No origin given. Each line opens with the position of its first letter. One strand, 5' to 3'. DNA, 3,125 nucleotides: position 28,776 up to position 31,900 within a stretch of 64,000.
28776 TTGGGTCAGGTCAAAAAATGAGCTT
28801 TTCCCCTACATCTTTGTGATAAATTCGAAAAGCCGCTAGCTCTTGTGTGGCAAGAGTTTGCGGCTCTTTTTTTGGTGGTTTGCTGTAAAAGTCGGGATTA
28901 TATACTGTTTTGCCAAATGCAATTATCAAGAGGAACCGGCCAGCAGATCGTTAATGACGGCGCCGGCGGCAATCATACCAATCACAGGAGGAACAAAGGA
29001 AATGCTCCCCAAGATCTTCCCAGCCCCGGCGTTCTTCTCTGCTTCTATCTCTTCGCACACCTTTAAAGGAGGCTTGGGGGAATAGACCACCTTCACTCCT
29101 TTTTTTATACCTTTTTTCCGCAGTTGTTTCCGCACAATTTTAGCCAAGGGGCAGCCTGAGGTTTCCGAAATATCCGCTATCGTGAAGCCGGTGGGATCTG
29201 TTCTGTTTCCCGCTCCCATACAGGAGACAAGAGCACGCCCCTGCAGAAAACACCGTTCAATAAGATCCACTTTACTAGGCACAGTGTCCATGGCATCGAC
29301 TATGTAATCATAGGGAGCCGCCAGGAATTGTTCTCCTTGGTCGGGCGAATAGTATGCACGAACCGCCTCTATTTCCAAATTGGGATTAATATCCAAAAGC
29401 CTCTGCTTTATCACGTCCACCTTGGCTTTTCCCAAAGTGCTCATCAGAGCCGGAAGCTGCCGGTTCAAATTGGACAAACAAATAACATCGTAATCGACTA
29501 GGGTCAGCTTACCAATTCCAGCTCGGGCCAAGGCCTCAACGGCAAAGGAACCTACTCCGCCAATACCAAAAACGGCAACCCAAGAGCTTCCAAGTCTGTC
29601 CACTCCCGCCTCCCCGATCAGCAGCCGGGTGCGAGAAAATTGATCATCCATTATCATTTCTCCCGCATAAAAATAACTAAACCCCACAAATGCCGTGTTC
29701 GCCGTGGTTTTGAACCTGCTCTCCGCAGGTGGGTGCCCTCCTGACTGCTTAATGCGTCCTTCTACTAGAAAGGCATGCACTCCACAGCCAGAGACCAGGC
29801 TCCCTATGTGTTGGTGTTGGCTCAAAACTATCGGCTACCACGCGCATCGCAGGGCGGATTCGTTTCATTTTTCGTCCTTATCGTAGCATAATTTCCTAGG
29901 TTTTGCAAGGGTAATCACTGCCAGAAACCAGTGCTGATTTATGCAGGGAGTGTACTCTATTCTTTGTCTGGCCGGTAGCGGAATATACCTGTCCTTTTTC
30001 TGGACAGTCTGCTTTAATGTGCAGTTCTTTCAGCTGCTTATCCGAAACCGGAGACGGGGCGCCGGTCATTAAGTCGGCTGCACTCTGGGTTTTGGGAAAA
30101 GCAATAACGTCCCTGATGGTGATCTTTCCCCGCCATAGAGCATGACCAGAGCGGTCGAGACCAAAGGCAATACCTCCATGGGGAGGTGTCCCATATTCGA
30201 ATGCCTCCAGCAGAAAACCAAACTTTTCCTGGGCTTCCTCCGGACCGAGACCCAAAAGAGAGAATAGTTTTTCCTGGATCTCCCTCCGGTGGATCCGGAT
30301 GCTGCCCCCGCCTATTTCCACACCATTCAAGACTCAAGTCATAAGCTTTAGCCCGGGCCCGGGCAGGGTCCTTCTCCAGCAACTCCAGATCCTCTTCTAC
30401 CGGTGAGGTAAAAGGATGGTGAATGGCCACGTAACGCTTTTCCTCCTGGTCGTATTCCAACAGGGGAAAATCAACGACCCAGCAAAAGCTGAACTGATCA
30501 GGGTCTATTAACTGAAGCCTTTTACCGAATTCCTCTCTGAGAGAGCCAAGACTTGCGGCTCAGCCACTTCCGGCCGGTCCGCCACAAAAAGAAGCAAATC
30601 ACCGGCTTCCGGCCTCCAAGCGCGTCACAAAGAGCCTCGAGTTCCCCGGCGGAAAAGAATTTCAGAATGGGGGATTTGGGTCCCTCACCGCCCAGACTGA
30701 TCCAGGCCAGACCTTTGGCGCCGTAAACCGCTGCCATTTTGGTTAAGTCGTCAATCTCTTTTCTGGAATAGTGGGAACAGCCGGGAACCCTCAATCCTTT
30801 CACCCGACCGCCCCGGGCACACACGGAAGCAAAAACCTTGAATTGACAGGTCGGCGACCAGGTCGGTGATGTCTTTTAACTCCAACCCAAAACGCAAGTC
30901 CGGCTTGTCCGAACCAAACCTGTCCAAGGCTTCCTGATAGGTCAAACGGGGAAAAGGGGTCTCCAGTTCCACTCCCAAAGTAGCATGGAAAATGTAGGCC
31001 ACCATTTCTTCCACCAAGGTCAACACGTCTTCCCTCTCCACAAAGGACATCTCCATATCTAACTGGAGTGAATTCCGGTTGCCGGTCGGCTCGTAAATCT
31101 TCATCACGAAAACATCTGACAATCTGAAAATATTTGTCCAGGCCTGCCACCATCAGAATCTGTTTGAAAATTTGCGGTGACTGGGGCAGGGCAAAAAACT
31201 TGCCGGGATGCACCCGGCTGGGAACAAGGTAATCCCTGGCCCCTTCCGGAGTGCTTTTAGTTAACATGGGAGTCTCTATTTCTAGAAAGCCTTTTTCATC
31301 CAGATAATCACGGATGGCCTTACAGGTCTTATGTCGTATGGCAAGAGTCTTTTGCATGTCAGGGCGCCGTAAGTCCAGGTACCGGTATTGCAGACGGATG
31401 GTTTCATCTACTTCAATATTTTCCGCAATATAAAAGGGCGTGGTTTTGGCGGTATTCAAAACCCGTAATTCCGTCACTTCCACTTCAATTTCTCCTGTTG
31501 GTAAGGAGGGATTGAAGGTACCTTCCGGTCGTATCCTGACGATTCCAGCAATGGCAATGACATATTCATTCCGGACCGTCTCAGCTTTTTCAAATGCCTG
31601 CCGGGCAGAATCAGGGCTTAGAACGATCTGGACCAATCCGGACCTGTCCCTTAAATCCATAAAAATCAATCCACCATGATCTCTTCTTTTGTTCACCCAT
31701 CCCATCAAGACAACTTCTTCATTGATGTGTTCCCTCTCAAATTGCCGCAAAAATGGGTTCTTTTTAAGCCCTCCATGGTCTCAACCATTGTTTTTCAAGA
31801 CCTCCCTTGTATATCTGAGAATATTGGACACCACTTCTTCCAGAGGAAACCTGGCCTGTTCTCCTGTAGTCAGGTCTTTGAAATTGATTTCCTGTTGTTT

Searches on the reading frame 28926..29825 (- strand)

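Call 69: search_protein_families(library=pfam, proteins=[window:28926-29825:-], max_evalue=0.00001)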
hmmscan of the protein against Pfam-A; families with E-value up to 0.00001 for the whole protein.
window:28926-29825:- (299 aa): 1 family
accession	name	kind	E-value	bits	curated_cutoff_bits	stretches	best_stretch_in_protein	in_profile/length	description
PF00899.27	ThiF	-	3.8e-41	141.2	28.1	1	64-291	2-199/238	ThiF family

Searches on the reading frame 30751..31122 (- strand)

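Call 51: search_protein_families(library=pfam, proteins=[window:30751-31122:-], max_evalue=0.001)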
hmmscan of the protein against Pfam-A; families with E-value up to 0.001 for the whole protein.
window:30751-31122:- (123 aa): 1 family
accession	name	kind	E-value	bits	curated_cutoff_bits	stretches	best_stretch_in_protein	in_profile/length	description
PF00152.25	tRNA-synt_2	-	2.3e-16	60.2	25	1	20-83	116-184/308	tRNA synthetases class II (D, K and N)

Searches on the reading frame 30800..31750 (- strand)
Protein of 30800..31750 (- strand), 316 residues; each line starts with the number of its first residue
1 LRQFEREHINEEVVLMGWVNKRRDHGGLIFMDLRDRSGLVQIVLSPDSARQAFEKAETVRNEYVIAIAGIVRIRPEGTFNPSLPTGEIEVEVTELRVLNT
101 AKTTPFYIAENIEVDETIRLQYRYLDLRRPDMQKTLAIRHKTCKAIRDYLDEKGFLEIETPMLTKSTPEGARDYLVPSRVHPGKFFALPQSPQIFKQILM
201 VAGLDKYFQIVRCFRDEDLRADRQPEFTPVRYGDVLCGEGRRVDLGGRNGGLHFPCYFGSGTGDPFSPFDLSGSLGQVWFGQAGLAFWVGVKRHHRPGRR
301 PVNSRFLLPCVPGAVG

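Call 51: search_protein_families(library=pfam, proteins=[window:30800-31750:-], max_evalue=0.001)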
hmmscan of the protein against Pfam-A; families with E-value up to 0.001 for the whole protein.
window:30800-31750:- (316 aa): 2 families
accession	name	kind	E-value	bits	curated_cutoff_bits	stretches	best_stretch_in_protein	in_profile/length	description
PF00152.25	tRNA-synt_2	-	2.4e-54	184.9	25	1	115-229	1-116/308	tRNA synthetases class II (D, K and N)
PF01336.31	tRNA_anti-codon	-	4.5e-17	62.2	27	1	13-98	1-75/75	OB-fold nucleic acid binding domain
